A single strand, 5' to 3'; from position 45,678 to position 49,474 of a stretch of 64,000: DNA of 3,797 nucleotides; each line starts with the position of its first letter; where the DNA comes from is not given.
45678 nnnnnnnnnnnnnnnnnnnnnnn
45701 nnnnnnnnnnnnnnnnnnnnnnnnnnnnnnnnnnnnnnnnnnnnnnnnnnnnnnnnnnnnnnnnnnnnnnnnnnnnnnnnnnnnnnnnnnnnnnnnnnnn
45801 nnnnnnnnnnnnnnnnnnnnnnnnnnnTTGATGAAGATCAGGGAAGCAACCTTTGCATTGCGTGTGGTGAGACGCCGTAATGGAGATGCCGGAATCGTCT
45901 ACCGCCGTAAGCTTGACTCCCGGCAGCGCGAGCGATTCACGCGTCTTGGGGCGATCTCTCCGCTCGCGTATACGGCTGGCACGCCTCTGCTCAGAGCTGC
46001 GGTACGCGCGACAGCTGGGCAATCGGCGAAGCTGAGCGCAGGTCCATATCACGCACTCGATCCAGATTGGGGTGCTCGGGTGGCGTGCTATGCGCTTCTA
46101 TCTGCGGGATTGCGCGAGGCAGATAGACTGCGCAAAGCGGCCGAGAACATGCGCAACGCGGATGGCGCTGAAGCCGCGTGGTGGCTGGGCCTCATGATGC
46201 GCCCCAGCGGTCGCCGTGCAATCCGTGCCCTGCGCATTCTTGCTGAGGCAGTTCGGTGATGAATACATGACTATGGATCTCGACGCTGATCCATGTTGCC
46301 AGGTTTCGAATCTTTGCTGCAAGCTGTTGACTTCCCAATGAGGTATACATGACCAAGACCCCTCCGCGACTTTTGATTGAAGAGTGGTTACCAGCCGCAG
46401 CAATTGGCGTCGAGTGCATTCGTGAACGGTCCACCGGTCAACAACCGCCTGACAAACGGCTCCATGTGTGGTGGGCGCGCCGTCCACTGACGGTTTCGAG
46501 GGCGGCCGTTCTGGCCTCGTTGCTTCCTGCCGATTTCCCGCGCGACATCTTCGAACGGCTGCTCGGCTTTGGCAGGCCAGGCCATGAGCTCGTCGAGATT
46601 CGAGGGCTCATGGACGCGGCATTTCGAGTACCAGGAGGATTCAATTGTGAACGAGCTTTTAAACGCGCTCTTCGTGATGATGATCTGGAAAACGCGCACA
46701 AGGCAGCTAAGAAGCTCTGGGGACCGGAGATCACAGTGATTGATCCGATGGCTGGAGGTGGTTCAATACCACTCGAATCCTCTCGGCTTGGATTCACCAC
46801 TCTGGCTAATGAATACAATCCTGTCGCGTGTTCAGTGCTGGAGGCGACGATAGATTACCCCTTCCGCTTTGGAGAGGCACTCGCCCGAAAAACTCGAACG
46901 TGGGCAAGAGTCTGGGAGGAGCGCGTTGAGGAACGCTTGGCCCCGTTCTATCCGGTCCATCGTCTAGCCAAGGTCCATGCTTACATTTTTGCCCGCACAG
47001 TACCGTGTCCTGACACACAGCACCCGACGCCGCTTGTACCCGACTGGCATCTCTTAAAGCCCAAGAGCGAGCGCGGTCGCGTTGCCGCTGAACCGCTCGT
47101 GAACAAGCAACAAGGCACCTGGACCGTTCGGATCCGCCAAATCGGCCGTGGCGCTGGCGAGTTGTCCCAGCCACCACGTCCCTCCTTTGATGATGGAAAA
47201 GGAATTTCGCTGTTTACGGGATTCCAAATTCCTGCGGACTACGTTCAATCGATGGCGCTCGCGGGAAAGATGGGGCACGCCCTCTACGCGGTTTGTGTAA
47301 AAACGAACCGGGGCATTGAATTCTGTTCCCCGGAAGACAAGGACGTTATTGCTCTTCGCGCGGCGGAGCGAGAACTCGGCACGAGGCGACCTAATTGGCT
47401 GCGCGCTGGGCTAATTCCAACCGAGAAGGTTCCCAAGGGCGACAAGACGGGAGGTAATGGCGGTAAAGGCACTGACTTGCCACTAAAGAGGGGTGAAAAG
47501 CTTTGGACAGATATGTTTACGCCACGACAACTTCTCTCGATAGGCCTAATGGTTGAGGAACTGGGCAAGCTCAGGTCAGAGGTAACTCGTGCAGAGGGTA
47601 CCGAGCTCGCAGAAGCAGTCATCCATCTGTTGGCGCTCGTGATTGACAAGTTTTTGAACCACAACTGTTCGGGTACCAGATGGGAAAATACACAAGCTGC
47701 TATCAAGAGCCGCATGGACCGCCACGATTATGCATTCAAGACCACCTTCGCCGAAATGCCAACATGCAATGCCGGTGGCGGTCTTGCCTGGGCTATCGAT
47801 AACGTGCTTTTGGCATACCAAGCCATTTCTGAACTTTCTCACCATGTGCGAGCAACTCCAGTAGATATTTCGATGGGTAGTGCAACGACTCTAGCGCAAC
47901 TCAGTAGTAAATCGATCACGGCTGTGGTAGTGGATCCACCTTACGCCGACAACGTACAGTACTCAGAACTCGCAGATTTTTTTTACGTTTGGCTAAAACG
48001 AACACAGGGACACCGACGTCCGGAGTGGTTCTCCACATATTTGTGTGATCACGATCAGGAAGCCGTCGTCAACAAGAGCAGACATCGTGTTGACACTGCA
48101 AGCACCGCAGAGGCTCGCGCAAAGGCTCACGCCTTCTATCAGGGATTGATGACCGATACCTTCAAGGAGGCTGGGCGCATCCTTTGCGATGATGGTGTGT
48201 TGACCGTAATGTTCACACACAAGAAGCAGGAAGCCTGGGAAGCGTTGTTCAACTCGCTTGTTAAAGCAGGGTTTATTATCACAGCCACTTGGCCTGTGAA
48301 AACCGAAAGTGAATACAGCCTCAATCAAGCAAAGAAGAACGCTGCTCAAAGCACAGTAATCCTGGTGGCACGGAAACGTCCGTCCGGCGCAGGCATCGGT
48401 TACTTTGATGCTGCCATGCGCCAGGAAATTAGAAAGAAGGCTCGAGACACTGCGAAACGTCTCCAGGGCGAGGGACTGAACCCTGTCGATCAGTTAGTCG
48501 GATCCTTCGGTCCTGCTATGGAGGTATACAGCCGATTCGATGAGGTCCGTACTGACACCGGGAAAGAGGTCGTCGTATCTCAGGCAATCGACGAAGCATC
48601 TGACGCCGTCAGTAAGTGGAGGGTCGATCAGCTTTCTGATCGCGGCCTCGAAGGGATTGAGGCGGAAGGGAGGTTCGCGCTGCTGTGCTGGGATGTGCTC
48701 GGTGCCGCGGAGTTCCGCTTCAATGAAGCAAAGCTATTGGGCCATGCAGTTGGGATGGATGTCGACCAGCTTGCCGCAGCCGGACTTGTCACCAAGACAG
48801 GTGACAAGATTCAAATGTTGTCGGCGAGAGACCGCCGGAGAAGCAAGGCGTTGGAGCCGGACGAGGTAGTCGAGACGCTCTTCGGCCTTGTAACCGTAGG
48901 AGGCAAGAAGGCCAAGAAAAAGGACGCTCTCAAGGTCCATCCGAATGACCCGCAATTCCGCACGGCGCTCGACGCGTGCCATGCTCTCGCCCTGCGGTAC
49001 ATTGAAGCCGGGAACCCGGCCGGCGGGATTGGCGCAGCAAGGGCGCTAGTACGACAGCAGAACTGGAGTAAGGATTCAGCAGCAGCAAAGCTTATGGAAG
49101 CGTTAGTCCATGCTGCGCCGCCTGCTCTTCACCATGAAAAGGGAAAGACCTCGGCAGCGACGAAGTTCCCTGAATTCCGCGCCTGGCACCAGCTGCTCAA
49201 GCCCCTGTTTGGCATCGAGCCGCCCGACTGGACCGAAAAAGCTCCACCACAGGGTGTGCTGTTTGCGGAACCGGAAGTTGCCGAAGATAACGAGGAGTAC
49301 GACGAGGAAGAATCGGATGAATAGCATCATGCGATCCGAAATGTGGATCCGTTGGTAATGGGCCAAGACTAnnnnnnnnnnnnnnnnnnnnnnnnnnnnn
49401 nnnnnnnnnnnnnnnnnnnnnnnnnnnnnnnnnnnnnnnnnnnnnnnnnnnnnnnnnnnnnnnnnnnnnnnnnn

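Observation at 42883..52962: DUF499 ATPase - small ORF - DUF1156 adenine methyltransferase - PLD/SNF2 helicase: restriction-like three-component module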

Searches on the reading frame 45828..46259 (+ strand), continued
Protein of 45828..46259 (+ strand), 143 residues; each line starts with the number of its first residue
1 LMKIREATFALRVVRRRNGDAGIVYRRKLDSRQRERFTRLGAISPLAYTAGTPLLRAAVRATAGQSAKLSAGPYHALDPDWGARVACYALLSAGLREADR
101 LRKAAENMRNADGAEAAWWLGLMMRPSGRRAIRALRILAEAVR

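Call 85: search_protein_families(library=pfam, alignment_id=A6, max_evalue=0.001)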
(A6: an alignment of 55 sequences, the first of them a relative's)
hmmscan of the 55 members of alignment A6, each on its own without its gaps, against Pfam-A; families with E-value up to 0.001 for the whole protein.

A. member 1, L017:10563-11330:+ (255 aa): 1 family
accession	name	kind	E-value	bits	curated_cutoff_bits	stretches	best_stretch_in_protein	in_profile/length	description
PF01936.24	NYN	-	9.3e-09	36.4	24.2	1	49-194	2-115/145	NYN domain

B. families by the number of members that match (of 55 scanned): 56 families (the first 25 are shown)
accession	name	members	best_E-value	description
PF01936.24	NYN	8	1e-13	NYN domain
PF04326.19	SLFN_AlbA_2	6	1.1e-16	Schlafen, AlbA_2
PF13749.12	HATPase_c_4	5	3.3e-24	Putative ATP-dependent DNA helicase recG C-terminal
PF13401.12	AAA_22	4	4e-09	AAA domain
PF12802.13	MarR_2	4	0.00014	MarR family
PF18144.7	SMODS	2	2.7e-29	Second Messenger Oligonucleotide or Dinucleotide Synthetase domain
PF12686.12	DUF3800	2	1.2e-17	Protein of unknown function (DUF3800)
PF13289.12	SIR2_2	2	3.6e-08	SIR2-like domain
PF13191.12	AAA_16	2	8.1e-07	AAA ATPase domain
PF14516.12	AAA_35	2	3.3e-06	AAA-like domain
PF01637.24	ATPase_2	2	1.8e-05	ATPase domain predominantly from Archaea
PF07505.17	DUF5131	1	3e-91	Protein of unknown function (DUF5131)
PF14367.12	DUF4411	1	4.1e-54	Domain of unknown function (DUF4411)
PF03781.23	FGE-sulfatase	1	9.5e-53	Sulfatase-modifying factor enzyme 1-like domain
PF00145.23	DNA_methylase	1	1.5e-46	C-5 cytosine-specific DNA methylase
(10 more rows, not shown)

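Call 86: search_protein_families(library=padloc, alignment_id=A6, max_evalue=0.00001)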
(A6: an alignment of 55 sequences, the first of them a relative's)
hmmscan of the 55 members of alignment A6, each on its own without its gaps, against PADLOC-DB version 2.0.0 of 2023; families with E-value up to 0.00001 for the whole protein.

A. member 1, L017:10563-11330:+ (255 aa): 1 family
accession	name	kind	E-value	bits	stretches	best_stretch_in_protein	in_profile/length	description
PDLC04163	HEC-09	-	5.9e-12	43.7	1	47-199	2-149/203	-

B. families by the number of members that match (of 55 scanned): 189 families (the first 25 are shown)
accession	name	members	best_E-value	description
PDLC04163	HEC-09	8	3.3e-49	-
PDLC02402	Aga_SIR2-PNTD1-PNTD2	5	1.6e-12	Class I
PDLC02418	Aga_SIR2-Kinase-PNTD1-PNTD2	4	2.1e-11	Class I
PDLC00823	Cyclase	2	2.5e-108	oligonucleotide-cyclase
PDLC00809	Cyclase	2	3.5e-64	oligonucleotide-cyclase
PDLC00820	Cyclase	2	1.9e-40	oligonucleotide-cyclase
PDLC00776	Cyclase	2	6.1e-40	oligonucleotide-cyclase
PDLC00786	Cyclase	2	7.9e-38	oligonucleotide-cyclase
PDLC00805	Cyclase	2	1.6e-36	oligonucleotide-cyclase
PDLC00814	Cyclase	2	6.3e-36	oligonucleotide-cyclase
PDLC00802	Cyclase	2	2.2e-34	oligonucleotide-cyclase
PDLC00773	Cyclase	2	4.4e-33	oligonucleotide-cyclase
PDLC00818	Cyclase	2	4.6e-31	oligonucleotide-cyclase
PDLC00796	Cyclase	2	5.2e-31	oligonucleotide-cyclase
PDLC00769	Cyclase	2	2.9e-28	oligonucleotide-cyclase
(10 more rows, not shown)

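Call 94: fold_search(model_id=the predicted structure, library=pdb)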
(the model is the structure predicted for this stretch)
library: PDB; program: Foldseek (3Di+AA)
matches with E <= 10: 504; with E <= 0.001: 0
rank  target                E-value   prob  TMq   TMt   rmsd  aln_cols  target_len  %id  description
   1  3hpb                  5.7e-01  0.11  0.21  0.20  17.8       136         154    9  Crystal structure of SNX5-PX domain in P212121 space group (released 2009-06-23)
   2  1pcf_A                6.4e-01  0.47  0.24  0.44   6.3        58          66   10  HUMAN TRANSCRIPTIONAL COACTIVATOR PC4 C-TERMINAL DOMAIN (released 1998-03-18)
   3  1jva_B                6.4e-01  0.09  0.18  0.08  10.5        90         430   14  CRYSTAL STRUCTURE OF THE VMA1-DERIVED ENDONUCLEASE BEARING THE N AND C EXTEIN PROPEPTIDES (released 2002-08-29)
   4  8wr4_B                6.4e-01  0.06  0.19  0.03  18.6       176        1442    8  Structure of CbCas9-PcrIIC1 complex bound to 62-bp DNA substrate (non-targeting complex) (released 2024-06-05)
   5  6ide_A                7.2e-01  0.06  0.18  0.14  17.1       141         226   13  Crystal structure of the Vibrio cholera VqmA-Ligand-DNA complex provides molecular mechanisms for drug design (released 2019-01-16)
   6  6iz8_A                8.1e-01  0.15  0.21  0.15  11.6        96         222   16  Crystal Structure of TagF from Pseudomonas aeruginosa (released 2019-12-18)
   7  1wfz_MODEL_1_A        8.1e-01  0.06  0.16  0.17  11.7       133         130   14  Solution structure of Iron-sulfur cluster protein U (IscU) (released 2004-11-27)
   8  6n5z_A                9.1e-01  0.06  0.18  0.16  15.3       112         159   12  Crystal structure of the SNX5 PX domain in complex with the Sema4C (released 2019-09-18)
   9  1jva_A                9.7e-01  0.08  0.18  0.08  10.5        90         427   14  CRYSTAL STRUCTURE OF THE VMA1-DERIVED ENDONUCLEASE BEARING THE N AND C EXTEIN PROPEPTIDES (released 2002-08-29)
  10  3nm7_B                1.0e+00  0.23  0.23  0.39   6.4        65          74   14  Crystal Structure of Borrelia burgdorferi Pur-alpha (released 2010-10-06)
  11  9r2l_H                1.0e+00  0.09  0.17  0.17  13.1       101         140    6  De novo designed N37 protein fold (released 2025-05-14)
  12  8b8u_B                1.1e+00  0.08  0.15  0.10   9.8        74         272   15  Crystal structure of JAK2 JH2-V617F in complex with HTS-A3 (released 2023-02-01)
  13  8hql_D                1.1e+00  0.04  0.17  0.19  15.4       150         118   13  Crystal structure of mouse SNX25 PX domain (released 2023-12-20)
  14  4rwi_B                1.1e+00  0.04  0.17  0.12  10.8       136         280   11  Crystal structure of V561M FGFR1 gatekeeper mutation (C488A, C584S, V561M), apo (released 2015-04-15)
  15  1vde_B                1.1e+00  0.06  0.15  0.07  10.6        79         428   15  PI-SCEI, A HOMING ENDONUCLEASE WITH PROTEIN SPLICING ACTIVITY (released 1998-04-08)
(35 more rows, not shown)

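Call 100: find_related_loci(query=A1, collection=viral_contigs, flank=10000)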
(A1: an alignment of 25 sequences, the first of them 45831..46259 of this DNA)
Query A1 (142 aa) in viral_contigs; peptide patterns used: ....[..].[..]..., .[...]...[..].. (x = any residue, [..] = any of these).
44 stretches matched a pattern; 2 encode a relative of the query (tblastn E <= 1e-3); 2 distinct loci.
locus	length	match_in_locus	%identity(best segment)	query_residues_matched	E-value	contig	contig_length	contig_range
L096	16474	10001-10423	62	1-141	5e-56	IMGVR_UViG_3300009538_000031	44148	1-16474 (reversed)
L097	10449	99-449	47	4-122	5e-25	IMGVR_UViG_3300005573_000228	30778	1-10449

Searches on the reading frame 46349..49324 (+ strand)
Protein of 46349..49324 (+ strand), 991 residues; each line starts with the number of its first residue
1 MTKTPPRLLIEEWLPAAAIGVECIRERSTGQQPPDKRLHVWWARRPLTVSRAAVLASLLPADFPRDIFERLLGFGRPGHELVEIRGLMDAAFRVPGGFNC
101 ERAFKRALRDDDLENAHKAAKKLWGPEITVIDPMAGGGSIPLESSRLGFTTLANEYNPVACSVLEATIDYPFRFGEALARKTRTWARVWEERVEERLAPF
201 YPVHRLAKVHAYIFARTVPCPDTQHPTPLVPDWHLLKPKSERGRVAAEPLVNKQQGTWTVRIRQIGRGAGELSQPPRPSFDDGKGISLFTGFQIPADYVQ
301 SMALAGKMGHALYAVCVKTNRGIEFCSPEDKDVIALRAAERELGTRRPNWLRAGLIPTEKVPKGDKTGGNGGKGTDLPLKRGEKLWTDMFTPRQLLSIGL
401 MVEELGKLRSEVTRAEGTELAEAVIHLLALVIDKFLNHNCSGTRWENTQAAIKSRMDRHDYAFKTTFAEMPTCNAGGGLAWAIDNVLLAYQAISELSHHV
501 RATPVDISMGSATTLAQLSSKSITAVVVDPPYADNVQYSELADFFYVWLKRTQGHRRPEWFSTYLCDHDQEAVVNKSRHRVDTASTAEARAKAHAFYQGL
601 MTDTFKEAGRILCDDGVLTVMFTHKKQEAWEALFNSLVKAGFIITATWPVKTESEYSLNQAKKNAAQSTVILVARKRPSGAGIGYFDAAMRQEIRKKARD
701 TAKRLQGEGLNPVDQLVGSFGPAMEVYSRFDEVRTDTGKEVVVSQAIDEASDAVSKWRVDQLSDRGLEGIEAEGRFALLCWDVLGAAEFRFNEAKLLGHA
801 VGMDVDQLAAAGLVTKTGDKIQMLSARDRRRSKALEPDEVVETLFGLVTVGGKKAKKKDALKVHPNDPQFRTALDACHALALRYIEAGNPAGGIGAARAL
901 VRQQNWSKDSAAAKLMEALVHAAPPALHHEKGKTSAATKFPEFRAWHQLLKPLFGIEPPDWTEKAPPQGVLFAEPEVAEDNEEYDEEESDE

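Call 3: search_protein_families(library=pfam, proteins=[window:46349-49324:+])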
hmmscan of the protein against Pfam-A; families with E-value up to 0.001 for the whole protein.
window:46349-49324:+ (991 aa): 2 families
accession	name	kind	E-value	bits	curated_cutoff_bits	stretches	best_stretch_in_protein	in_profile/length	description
PF06634.17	DUF1156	-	7.5e-18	64.9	24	1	13-61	1-49/73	Protein of unknown function (DUF1156)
PF01170.24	UPF0020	-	0.00059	20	22.3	0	124-162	26-64/197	RMKL-like, methyltransferase domain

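Call 4: search_protein_families(library=padloc, proteins=[window:46349-49324:+])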
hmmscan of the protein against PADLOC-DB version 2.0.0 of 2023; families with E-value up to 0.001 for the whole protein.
window:46349-49324:+ (991 aa): 11 families
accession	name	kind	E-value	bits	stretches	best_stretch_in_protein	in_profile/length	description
PDLC00660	HmaB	-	1.3e-77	259.6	3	206-838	264-878/967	DNA-adenine methylase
PDLC00661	HmaB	-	3.4e-77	258.2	3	207-832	266-878/973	DNA-adenine methylase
PDLC02189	DUF1156_MTase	-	1.9e-43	146.9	3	321-705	384-705/944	-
PDLC03352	MTase_II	-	1.2e-42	143.9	3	383-552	413-595/1023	Type II methyltransferase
PDLC03233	MTase_II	-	4.1e-32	109.6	1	382-677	357-644/731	Type II methyltransferase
PDLC03314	MTase_II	-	2.5e-23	80.1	1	525-680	549-682/944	Type II methyltransferase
PDLC02541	PglX|PglXI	-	3.1e-16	56.7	1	502-674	473-619/919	PglXI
PDLC03312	MTase_II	-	7e-11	38.6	1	509-645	1115-1231/1344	Type II methyltransferase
PDLC03346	MTase_II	-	1.5e-10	37.5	1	518-680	603-739/1068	Type II methyltransferase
PDLC03367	MTase_II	-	7.1e-08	29.2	0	513-642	334-442/633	Type II methyltransferase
PDLC03319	MTase_II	-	3.4e-06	24.1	0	517-644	286-390/503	Type II methyltransferase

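Call 16: search_protein_families(library=ncbifam, proteins=[window:46349-49324:+], max_evalue=0.01)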
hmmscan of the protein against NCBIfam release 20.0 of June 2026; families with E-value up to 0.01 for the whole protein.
window:46349-49324:+ (991 aa): 1 family
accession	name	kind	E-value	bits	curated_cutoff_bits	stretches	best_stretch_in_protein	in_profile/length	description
NF042963.1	DUF1156_antiphage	equivalog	4.7e-60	203.7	1000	3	318-706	402-733/960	anti-phage-associated DUF1156 domain-containing protein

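Call 29: search_solved_structures(query=window:46349-49324:+, max_evalue=0.001)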
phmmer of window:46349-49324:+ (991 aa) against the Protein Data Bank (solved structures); distinct sequences matched with E-value up to 0.001: 0.
